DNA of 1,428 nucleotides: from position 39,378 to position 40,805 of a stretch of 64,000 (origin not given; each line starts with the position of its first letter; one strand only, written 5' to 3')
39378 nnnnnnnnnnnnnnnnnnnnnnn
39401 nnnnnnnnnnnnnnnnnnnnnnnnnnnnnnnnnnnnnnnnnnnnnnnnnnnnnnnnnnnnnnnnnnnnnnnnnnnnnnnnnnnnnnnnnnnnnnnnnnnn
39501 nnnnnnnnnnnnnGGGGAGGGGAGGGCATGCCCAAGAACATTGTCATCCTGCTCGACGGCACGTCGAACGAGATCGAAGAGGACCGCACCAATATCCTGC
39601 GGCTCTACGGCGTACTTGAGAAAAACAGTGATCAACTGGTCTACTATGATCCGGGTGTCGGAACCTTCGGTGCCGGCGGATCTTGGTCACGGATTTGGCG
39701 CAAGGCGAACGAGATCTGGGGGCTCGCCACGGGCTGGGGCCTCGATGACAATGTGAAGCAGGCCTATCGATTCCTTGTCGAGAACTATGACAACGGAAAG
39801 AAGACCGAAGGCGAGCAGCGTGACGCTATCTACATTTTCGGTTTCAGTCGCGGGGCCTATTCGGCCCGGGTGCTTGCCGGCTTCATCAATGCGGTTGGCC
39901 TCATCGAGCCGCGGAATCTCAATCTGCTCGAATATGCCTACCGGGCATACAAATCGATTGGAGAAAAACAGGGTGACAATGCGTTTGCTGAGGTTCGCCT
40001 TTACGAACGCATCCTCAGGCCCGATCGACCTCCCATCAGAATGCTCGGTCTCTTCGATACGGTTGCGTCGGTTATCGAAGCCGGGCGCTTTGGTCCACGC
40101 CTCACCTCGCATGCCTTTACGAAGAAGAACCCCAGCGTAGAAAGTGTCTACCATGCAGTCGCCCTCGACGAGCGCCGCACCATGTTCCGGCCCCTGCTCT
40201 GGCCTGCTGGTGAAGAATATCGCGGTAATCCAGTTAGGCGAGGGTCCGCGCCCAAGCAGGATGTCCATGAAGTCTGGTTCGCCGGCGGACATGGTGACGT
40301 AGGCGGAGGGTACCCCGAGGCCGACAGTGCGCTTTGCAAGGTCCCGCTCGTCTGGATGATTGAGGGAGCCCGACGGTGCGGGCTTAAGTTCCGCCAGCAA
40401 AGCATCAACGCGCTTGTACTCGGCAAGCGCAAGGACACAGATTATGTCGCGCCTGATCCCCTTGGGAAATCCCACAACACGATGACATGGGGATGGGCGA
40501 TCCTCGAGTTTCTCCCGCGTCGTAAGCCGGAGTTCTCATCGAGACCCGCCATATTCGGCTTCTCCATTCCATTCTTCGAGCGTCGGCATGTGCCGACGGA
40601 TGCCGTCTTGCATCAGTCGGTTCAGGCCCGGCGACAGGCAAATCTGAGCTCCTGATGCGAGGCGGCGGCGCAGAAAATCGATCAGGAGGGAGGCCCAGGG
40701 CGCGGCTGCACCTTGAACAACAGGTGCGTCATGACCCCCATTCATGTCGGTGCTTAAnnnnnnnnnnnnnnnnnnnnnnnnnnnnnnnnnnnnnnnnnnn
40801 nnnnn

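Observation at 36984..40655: DUF2235 - secreted endonuclease - DUF2235 operon without T6SS or immunity genes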

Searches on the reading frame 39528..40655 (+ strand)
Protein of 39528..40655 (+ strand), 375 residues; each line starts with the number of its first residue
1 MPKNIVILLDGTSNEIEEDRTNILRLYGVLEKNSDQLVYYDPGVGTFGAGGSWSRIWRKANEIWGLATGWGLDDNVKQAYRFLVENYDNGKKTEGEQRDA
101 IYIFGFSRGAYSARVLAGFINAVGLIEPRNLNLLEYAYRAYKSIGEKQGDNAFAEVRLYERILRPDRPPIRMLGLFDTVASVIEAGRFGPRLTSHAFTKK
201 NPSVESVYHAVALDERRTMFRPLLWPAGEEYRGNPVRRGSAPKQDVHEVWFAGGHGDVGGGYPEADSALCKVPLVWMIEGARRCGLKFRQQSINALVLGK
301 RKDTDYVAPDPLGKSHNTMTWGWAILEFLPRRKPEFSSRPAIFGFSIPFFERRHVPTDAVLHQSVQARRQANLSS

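Call 5: search_protein_families(library=pfam, proteins=[window:39528-40655:+], max_evalue=0.01)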
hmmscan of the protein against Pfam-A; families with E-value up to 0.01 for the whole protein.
window:39528-40655:+ (375 aa): 1 family
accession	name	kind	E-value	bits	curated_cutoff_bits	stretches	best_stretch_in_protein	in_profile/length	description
PF09994.14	T6SS_Tle1-like_cat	-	1.6e-75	254.6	27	1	3-279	1-286/287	T6SS, Phospholipase effector Tle1-like, catalytic domain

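Call 6: search_protein_families(library=padloc, proteins=[window:39528-40655:+], max_evalue=0.01)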
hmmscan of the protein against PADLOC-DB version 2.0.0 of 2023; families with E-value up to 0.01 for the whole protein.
window:39528-40655:+ (375 aa): 0 families

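Call 7: search_protein_families(library=ncbifam, proteins=[window:39528-40655:+], max_evalue=0.01)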
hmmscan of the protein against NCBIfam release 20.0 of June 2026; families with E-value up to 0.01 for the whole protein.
window:39528-40655:+ (375 aa): 0 families

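Call 35: find_homologous_proteins(query=window:39528-40655:+)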
Query window:39528-40655:+ (375 aa): 6292 proteins with E <= 0.001 among 8000 candidates; the best 120 are listed.
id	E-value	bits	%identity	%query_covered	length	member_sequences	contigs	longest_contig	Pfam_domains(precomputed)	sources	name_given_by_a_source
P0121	1.2e-257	872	100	100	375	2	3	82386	PF09994.15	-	-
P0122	6.4e-221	751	86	99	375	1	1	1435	PF09994.15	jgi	jgi:uncharacterized protein (DUF2235 family)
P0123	1.4e-218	744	83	98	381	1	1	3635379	PF09994.15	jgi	jgi:uncharacterized protein (DUF2235 family)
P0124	1.2e-216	737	82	99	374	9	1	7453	PF09994.15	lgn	-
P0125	7.0e-215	731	82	98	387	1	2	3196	PF09994.15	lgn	-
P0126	8.7e-213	725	82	99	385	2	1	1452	PF09994.15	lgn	-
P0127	7.1e-190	649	74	99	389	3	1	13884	PF09994.15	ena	-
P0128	1.9e-189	648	76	99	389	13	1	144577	PF09994.15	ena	-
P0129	7.3e-189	646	74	100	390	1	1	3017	PF09994.15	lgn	-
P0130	9.5e-189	645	75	98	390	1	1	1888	PF09994.15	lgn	-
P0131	1.8e-188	644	75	99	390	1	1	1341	PF09994.15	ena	-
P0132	2.1e-187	641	73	99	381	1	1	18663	PF09994.15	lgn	-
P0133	3.4e-187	640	74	99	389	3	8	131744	PF09994.15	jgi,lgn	-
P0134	9.0e-187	639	73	99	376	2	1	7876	PF09994.15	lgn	-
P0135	1.4e-186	638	73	100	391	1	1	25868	PF09994.15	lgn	-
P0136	4.9e-186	636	75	99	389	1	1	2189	PF09994.15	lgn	-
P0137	3.6e-185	634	73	99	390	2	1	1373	PF09994.15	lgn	-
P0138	9.4e-185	632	73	99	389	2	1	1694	PF09994.15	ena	-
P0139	9.4e-185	632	73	98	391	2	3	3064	PF09994.15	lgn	-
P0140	1.1e-184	632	73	99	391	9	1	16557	PF09994.15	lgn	-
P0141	1.5e-184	632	73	99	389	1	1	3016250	PF09994.15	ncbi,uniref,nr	ncbi:DUF2235 domain-containing protein [Sphingomonas sp. BT-65]|uniref:DUF2235 domain-containing pro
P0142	3.4e-184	630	73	99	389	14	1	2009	PF09994.15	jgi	jgi:uncharacterized protein (DUF2235 family)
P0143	4.6e-184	630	73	99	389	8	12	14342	PF09994.15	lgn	-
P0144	1.2e-183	629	72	99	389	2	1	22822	PF09994.15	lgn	-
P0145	1.4e-183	628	73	99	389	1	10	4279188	PF09994.15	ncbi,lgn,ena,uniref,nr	ncbi:DUF2235 domain-containing protein [Sphingopyxis indica]|uniref:DUF2235 domain-containing protei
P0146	2.6e-183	627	73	99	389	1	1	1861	PF09994.15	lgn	-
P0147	6.0e-183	626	72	99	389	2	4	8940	PF09994.15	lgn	-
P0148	8.1e-183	626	72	99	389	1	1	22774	PF09994.15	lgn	-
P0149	1.1e-182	625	72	99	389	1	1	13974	PF09994.15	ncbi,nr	ncbi:MAG: DUF2235 domain-containing protein [Sphingomonadaceae bacterium]|nr:DUF2235 domain-containi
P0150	2.5e-182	624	74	98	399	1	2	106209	PF09994.15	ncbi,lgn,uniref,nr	ncbi:DUF2235 domain-containing protein [Sphingomonas koreensis]|uniref:DUF2235 domain-containing pro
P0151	3.4e-182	624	72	99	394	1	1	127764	PF09994.15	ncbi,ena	-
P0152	7.1e-182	623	73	99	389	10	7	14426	PF09994.15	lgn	-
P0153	1.8e-181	621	73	99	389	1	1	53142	PF09994.15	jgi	jgi:uncharacterized protein (DUF2235 family)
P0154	1.9e-181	621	72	99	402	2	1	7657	PF09994.15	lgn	-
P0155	3.3e-181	621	71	99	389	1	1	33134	PF09994.15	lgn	-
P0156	1.7e-180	618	74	98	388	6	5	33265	PF09994.15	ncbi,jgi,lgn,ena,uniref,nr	ncbi:MAG: hypothetical protein COA80_19720 [Leeuwenhoekiella sp.]|uniref:DUF2235 domain-containing p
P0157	2.1e-180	618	72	99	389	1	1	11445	PF09994.15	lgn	-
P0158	2.5e-180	618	72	99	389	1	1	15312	PF09994.15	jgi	-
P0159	3.9e-180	617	72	99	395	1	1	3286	PF09994.15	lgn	-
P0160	4.0e-180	617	72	99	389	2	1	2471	PF09994.15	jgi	jgi:uncharacterized protein (DUF2235 family)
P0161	5.1e-180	617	70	98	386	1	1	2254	PF09994.15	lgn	-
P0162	1.6e-179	615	72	98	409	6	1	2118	PF09994.15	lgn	-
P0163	1.6e-179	615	73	98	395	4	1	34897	PF09994.15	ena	-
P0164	1.8e-179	615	72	99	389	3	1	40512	PF09994.15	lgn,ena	-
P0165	6.2e-179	613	71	99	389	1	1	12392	PF09994.15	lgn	-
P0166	6.9e-179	613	73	99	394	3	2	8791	PF09994.15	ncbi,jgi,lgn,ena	-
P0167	4.4e-178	610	74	98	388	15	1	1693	PF09994.15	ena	-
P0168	6.1e-178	610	72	99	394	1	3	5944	PF09994.15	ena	-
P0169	4.7e-177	607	72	98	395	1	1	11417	PF09994.15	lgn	-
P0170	1.2e-176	606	69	99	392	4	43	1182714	PF09994.15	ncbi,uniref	ncbi:MAG: DUF2235 domain-containing protein [Parasphingorhabdus sp.]|uniref:DUF2235 domain-containin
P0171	1.5e-176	605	73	99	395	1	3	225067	PF09994.15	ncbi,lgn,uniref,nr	ncbi:uncharacterized protein (DUF2235 family) [Rhodobium orientis]|uniref:T6SS Phospholipase effecto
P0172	5.2e-174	597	70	99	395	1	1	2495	PF09994.15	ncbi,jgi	jgi:uncharacterized protein (DUF2235 family)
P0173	5.5e-174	597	70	98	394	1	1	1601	PF09994.15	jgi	jgi:uncharacterized protein (DUF2235 family)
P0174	2.7e-173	595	73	99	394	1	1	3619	PF09994.15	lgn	-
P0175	5.4e-173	594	72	99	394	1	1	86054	PF09994.15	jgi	-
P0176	9.1e-173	593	70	98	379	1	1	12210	PF09994.15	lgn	-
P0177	4.5e-171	587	71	96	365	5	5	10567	PF09994.15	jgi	jgi:uncharacterized protein (DUF2235 family)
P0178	5.3e-171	587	70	98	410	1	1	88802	PF09994.15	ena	-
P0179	1.5e-168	579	69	98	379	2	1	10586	PF09994.15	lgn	-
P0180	1.6e-168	579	71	96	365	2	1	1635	PF09994.15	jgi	jgi:uncharacterized protein (DUF2235 family)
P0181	3.9e-168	578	69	99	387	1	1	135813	PF09994.15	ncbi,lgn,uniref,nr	ncbi:DUF2235 domain-containing protein [Afifella sp. IM 167]|uniref:DUF2235 domain-containing protei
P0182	4.9e-168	577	68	99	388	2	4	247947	PF09994.15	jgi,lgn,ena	-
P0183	7.2e-168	577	70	98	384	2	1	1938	PF09994.15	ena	-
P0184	8.9e-168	576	69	99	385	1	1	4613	PF09994.15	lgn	-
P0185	2.3e-167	575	70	98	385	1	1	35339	PF09994.15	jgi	jgi:uncharacterized protein (DUF2235 family)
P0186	3.7e-167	574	68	99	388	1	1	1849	PF09994.15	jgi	jgi:uncharacterized protein (DUF2235 family)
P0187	5.5e-167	574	68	99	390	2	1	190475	PF09994.15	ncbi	-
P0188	6.9e-167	573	68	98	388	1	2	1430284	PF09994.15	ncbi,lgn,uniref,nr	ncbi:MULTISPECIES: DUF2235 domain-containing protein [Phyllobacteriaceae]|uniref:DUF2235 domain-cont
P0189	7.8e-167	573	69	98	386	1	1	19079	PF09994.15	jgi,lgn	jgi:uncharacterized protein (DUF2235 family)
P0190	9.7e-167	573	68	99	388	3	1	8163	PF09994.15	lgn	-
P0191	1.2e-166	573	69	98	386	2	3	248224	PF09994.15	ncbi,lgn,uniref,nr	ncbi:DUF2235 domain-containing protein [Methylocystis parvus]|uniref:DUF2235 domain-containing prote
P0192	1.9e-166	572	67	99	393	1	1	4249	PF09994.15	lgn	-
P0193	2.0e-166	572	68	99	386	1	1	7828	PF09994.15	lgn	-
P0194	2.0e-166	572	70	98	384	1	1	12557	PF09994.15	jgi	jgi:uncharacterized protein (DUF2235 family)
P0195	2.2e-166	572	67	98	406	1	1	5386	PF09994.15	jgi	jgi:uncharacterized protein (DUF2235 family)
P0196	6.7e-166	570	66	99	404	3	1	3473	PF09994.15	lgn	-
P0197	7.3e-166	570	68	99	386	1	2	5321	PF09994.15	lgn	-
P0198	1.2e-165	569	67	99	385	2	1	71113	PF09994.15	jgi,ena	-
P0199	2.2e-165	568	68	98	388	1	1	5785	PF09994.15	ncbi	-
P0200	2.3e-165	568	68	99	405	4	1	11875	PF09994.15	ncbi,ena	-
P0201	2.3e-165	568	69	99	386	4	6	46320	PF09994.15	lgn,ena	-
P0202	2.5e-165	568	66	98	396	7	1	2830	PF09994.15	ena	-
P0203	4.5e-165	567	67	100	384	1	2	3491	PF09994.15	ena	-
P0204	5.2e-165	567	68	98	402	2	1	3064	PF09994.15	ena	-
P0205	6.2e-165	567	68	98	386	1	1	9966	PF09994.15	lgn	-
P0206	6.3e-165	567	68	98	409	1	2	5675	PF09994.15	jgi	jgi:uncharacterized protein (DUF2235 family)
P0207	7.1e-165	567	68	100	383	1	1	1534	PF09994.15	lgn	-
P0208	7.7e-165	567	69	98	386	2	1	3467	PF09994.15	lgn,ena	-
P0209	1.0e-164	566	72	91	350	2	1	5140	PF09994.15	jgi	jgi:uncharacterized protein (DUF2235 family)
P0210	1.4e-164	566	67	98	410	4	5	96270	PF09994.15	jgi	-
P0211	1.5e-164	566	67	98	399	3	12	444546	PF09994.15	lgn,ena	-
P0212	2.6e-164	565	68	98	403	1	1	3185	PF09994.15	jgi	jgi:uncharacterized protein (DUF2235 family)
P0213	2.7e-164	565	69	98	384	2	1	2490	PF09994.15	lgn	-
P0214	4.6e-164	564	67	99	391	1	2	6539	PF09994.15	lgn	-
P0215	5.4e-164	564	67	98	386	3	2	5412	PF09994.15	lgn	-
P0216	9.1e-164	563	68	98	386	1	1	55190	PF09994.15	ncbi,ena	-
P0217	1.0e-163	563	67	98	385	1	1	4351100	PF09994.15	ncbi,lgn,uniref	ncbi:hypothetical protein AMST5_00112 [freshwater sediment metagenome]|uniref:T6SS Phospholipase eff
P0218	1.3e-163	563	67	97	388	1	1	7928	PF09994.15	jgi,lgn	-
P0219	1.4e-163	562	67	99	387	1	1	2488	PF09994.15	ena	-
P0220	2.4e-163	562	69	99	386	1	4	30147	PF09994.15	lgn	-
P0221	2.9e-163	562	66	99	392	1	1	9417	PF09994.15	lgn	-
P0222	3.1e-163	561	66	99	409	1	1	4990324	PF09994.15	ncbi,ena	-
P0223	3.4e-163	561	68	99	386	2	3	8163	PF09994.15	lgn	-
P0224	4.2e-163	561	66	99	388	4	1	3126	PF09994.15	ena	-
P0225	4.9e-163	561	66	99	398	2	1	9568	PF09994.15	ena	-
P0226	7.0e-163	560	66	100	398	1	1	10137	PF09994.15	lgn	-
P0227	7.1e-163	560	66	98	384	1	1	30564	PF09994.15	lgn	-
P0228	9.1e-163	560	65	99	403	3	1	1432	PF09994.15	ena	-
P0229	1.2e-162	559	69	97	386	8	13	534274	PF09994.15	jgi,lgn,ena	-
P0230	3.7e-162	558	68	98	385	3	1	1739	PF09994.15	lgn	-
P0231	4.0e-162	558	67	99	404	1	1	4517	PF09994.15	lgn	-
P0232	4.8e-162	557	66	97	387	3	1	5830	PF09994.15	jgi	jgi:uncharacterized protein (DUF2235 family)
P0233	5.6e-162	557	66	99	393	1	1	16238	PF09994.15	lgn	-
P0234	6.8e-162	557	68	97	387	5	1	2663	PF09994.15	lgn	-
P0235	1.2e-161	556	66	99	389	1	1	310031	PF09994.15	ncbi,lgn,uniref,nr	ncbi:DUF2235 domain-containing protein [Phyllobacterium leguminum]|uniref:Uncharacterized protein (D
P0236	1.5e-161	556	67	98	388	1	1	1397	PF09994.15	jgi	jgi:uncharacterized protein (DUF2235 family)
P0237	1.5e-161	556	65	98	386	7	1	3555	PF09994.15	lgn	-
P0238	2.7e-161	555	67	98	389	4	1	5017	PF09994.15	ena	-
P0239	2.9e-161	555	66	98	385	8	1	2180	PF09994.15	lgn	-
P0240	3.8e-161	555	68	97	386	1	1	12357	PF09994.15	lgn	-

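Call 37: find_encoding_contigs(protein=P0145, flank=6000, max_places=4)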
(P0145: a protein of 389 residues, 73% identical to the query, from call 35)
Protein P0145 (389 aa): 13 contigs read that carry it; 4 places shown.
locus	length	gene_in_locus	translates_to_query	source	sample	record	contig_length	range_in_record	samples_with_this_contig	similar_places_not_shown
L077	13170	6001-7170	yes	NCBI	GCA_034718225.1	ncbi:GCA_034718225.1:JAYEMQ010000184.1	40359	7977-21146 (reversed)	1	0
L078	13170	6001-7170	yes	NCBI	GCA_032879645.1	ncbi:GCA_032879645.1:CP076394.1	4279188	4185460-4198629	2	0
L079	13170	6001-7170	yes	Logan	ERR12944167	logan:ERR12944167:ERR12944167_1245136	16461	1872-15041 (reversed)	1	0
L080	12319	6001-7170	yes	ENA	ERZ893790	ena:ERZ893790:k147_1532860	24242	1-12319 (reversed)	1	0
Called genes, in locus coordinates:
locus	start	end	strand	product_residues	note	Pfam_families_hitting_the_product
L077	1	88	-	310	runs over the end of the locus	PF06114:Peptidase_M78 (faint)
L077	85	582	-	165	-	PF12844:HTH_19, PF13560:HTH_31 (weak)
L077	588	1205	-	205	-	-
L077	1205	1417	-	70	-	-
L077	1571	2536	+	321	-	PF18144:SMODS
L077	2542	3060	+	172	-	PF18138:bacHORMA_1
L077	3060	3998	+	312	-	PF00004:AAA, PF05729:NACHT (weak)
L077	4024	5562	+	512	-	PF18145:SAVED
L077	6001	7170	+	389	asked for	PF09994:T6SS_Tle1-like_cat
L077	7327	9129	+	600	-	-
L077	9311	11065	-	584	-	PF11843:DUF3363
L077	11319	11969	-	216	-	PF01464:SLT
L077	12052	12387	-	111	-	PF05284:DUF736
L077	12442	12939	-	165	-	PF10502:Peptidase_S26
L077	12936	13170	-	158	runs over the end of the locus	PF11000:DUF2840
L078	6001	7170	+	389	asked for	PF09994:T6SS_Tle1-like_cat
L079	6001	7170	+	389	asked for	PF09994:T6SS_Tle1-like_cat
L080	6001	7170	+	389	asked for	PF09994:T6SS_Tle1-like_cat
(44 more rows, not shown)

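Call 38: find_encoding_contigs(protein=P0188, flank=6000, max_places=3)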
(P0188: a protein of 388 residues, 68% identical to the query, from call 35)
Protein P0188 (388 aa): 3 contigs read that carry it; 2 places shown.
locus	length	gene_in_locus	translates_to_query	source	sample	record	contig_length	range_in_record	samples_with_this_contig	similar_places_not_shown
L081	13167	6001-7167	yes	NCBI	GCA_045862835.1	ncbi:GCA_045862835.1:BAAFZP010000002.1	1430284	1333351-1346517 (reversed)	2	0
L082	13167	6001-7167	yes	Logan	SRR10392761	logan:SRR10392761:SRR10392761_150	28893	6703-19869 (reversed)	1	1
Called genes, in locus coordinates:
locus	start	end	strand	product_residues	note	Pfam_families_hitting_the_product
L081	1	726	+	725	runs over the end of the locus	PF00141:peroxidase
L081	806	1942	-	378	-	PF07992:Pyr_redox_2 (weak), PF00890:FAD_binding_2 (weak), PF01134:GIDA (faint), PF01266:DAO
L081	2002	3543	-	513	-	PF00528:BPD_transp_1, PF09818:ABC_ATPase (faint), PF00005:ABC_tran, PF02463:SMC_N (weak), PF13304:AAA_21 (weak)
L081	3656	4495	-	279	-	PF00497:SBP_bac_3, PF10613:Lig_chan-Glu_bd (weak)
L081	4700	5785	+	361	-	PF00356:LacI, PF00532:Peripla_BP_1, PF13407:Peripla_BP_4, PF13377:Peripla_BP_3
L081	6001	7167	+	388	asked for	PF09994:T6SS_Tle1-like_cat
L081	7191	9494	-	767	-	PF20256:MoCoBD_2, PF01315:Ald_Xan_dh_C (faint), PF02738:MoCoBD_1, PF20256:MoCoBD_2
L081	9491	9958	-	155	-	PF00111:Fer2, PF13085:Fer2_3 (weak), PF01799:Fer2_2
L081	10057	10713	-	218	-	PF00440:TetR_N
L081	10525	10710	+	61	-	-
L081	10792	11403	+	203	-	PF02525:Flavodoxin_2, PF03358:FMN_red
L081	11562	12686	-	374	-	PF01232:Mannitol_dh, PF08125:Mannitol_dh_C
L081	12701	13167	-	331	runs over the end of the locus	PF01408:GFO_IDH_MocA, PF22725:GFO_IDH_MocA_C3, PF02894:GFO_IDH_MocA_C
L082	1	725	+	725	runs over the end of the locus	PF00141:peroxidase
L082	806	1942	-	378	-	PF07992:Pyr_redox_2 (weak), PF00890:FAD_binding_2 (weak), PF01134:GIDA (faint), PF01266:DAO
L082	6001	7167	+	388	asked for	PF09994:T6SS_Tle1-like_cat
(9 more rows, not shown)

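Call 39: search_dna_similar(query=window:39528-40655:+, collection=plasmids, mode=protein, max_rows=40)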
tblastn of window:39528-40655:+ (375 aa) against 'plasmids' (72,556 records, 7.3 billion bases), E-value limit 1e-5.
Records with a match: 142; places in all: 153; records where one place covers at least 80% of the query: 63.
Best place of each record, by identity: 60-80% 4; <60% 138.
By first word of the organism name: Bradyrhizobium 22; Rhizobium 14; Pseudoalteromonas 10; Agrobacterium 8; Sulfitobacter 7; Ensifer 6; Roseovarius 5; Methylocystis 4; Phaeobacter 4; Hymenobacter 4; and 38 more.
By predicted mobility (MOB-suite, as given by PLSDB): non-mobilizable 70; conjugative 44; mobilizable 28.
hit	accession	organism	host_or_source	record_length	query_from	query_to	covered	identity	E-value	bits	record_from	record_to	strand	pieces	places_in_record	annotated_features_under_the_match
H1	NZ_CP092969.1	Methylocystis parvus OBBP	Bacterial Monoculture,Mud, soil or ...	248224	1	368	98%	69.5%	6e-162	509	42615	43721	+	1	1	DUF2235 domain-containing protein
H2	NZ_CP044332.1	Methylocystis parvus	-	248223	1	368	98%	69.5%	6e-162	509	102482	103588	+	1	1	DUF2235 domain-containing protein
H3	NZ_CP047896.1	Sphingomonas changnyeongensis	Single cell,Fresh water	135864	1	369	98%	69.2%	7e-144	537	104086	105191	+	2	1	none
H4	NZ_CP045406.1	Roseovarius sp. THAF9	pure culture,Surface of a polyethylene ...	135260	1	366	98%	62.6%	4e-143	455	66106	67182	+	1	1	DUF2235 domain-containing protein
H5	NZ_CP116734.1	Agrobacterium tumefaciens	Gaillardia,cell culture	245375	1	371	99%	45.4%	4e-91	306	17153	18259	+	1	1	DUF2235 domain-containing protein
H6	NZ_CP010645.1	Phaeobacter piscinae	cell culture,fish aquaculture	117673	1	370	99%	45.5%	2e-89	301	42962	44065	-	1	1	DUF2235 domain-containing protein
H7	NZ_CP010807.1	Phaeobacter piscinae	cell culture,cleaning system aquaculture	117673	1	370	99%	45.5%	2e-89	301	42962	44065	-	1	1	DUF2235 domain-containing protein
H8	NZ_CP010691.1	Phaeobacter piscinae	cell culture,fish aquaculture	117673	1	370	99%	45.5%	2e-89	301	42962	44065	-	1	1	DUF2235 domain-containing protein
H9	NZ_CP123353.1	Agrobacterium pusense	laboratory contaminant from a culture ...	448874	1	371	99%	44.4%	2e-75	308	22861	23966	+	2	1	none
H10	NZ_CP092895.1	Agrobacterium tumefaciens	soil,soil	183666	1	371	99%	44.3%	8e-89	299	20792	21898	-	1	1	DUF2235 domain-containing protein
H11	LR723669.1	Rhizobium sp. Khangiran2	contaminated soil sample obtained from ...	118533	1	371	99%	43.8%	7e-89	299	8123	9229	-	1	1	hypothetical protein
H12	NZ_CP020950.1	Rhizobium sp. CIAT894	-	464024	1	370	99%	43.9%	5e-86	291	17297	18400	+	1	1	DUF2235 domain-containing protein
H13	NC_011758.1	Methylorubrum extorquens CM4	-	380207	1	365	97%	44.0%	2e-90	303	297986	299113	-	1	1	DUF2235 domain-containing protein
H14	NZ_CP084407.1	Sphingobium sp. CFD-2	cell culture,soil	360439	1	371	99%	42.4%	1e-84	287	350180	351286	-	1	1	DUF2235 domain-containing protein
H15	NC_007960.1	Nitrobacter hamburgensis X14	-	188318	3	371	98%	40.7%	8e-78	268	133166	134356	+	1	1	DUF2235 domain-containing protein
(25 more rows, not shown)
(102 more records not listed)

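Call 40: get_annotated_region(hit=H1, flank=7000)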
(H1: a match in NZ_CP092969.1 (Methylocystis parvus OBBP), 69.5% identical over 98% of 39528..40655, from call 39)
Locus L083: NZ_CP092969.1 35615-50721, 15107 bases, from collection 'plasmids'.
description: Methylocystis parvus OBBP plasmid pMpar-1, complete sequence
organism: Methylocystis parvus OBBP (NCBI taxid 1134912)
taxonomy: Bacteria; Pseudomonadota; Alphaproteobacteria; Hyphomicrobiales; Methylocystaceae; Methylocystis; Methylocystis parvus; Methylocystis parvus OBBP
host: -; source: Bacterial Monoculture,Mud, soil or sediment; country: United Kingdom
typing (MOB-suite, as given by PLSDB): non-mobilizable
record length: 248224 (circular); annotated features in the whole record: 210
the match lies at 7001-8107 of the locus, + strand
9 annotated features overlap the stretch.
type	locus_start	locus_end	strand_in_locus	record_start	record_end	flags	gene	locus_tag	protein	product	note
CDS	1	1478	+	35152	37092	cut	-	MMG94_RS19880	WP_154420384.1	ATP-binding protein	GO:0006302 - double-strand break repair [Evidence IEA]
CDS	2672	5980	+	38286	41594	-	-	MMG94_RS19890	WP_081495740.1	DEAD/DEAH box helicase family protein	-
CDS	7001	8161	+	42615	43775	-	-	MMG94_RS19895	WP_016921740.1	DUF2235 domain-containing protein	-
CDS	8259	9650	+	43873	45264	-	-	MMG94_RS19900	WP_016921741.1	AAA family ATPase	-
CDS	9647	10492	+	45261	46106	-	-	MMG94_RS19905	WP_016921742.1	hypothetical protein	-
CDS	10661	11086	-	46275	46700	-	-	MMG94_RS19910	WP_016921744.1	ribbon-helix-helix protein, CopG family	GO:0006355 - regulation of DNA-templated transcription [Evidence IEA]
CDS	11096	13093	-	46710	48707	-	-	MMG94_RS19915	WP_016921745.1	conjugal transfer protein TraG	-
CDS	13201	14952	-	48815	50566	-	-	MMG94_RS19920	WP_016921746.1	DUF3363 domain-containing protein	-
CDS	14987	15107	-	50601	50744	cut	-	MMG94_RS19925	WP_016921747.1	hypothetical protein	-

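Call 41: get_annotated_region(hit=H4, flank=7000)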
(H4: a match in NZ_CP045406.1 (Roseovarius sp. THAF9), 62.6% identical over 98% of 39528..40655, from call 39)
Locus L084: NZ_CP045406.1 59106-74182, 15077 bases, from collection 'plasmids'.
description: Roseovarius sp. THAF9 plasmid pTHAF9_b, complete sequence
organism: Roseovarius sp. THAF9 (NCBI taxid 2587847)
taxonomy: Bacteria; Pseudomonadota; Alphaproteobacteria; Rhodobacterales; Roseobacteraceae; Roseovarius; Roseovarius sp. THAF9
host: -; source: pure culture,Surface of a polyethylene microplastic particle present in tank 6 of a marine aquarium ...; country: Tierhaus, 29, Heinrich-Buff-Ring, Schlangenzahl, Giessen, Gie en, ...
typing (MOB-suite, as given by PLSDB): mobilizable; replicon rep_cluster_558; relaxase MOBP
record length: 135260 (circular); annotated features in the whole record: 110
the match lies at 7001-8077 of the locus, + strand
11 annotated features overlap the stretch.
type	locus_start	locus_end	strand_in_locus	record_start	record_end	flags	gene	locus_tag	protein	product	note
CDS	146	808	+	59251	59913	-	-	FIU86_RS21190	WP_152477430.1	DUF6088 family protein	-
CDS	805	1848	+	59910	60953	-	-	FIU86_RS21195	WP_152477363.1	nucleotidyl transferase AbiEii/AbiGii toxin family protein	-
CDS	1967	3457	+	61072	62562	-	-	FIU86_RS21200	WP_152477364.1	LA2681 family HEPN domain-containing protein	-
CDS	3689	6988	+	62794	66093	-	-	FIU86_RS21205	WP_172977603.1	DEAD/DEAH box helicase family protein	-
CDS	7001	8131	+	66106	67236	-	-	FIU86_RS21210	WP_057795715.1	DUF2235 domain-containing protein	-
CDS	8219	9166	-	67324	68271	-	-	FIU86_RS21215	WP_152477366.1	HNH endonuclease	-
CDS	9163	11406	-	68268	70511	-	-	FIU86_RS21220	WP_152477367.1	AAA family ATPase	-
CDS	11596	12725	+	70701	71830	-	-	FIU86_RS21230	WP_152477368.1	IS3 family transposase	-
CDS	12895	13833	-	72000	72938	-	-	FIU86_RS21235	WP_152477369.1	tyrosine-type recombinase/integrase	GO:0015074 - DNA integration [Evidence IEA]; GO:0006310 - DNA recombination [Evidence IEA]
CDS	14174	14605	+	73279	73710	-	-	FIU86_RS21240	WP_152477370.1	hypothetical protein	-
CDS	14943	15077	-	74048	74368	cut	-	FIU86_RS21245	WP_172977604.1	H-NS histone family protein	-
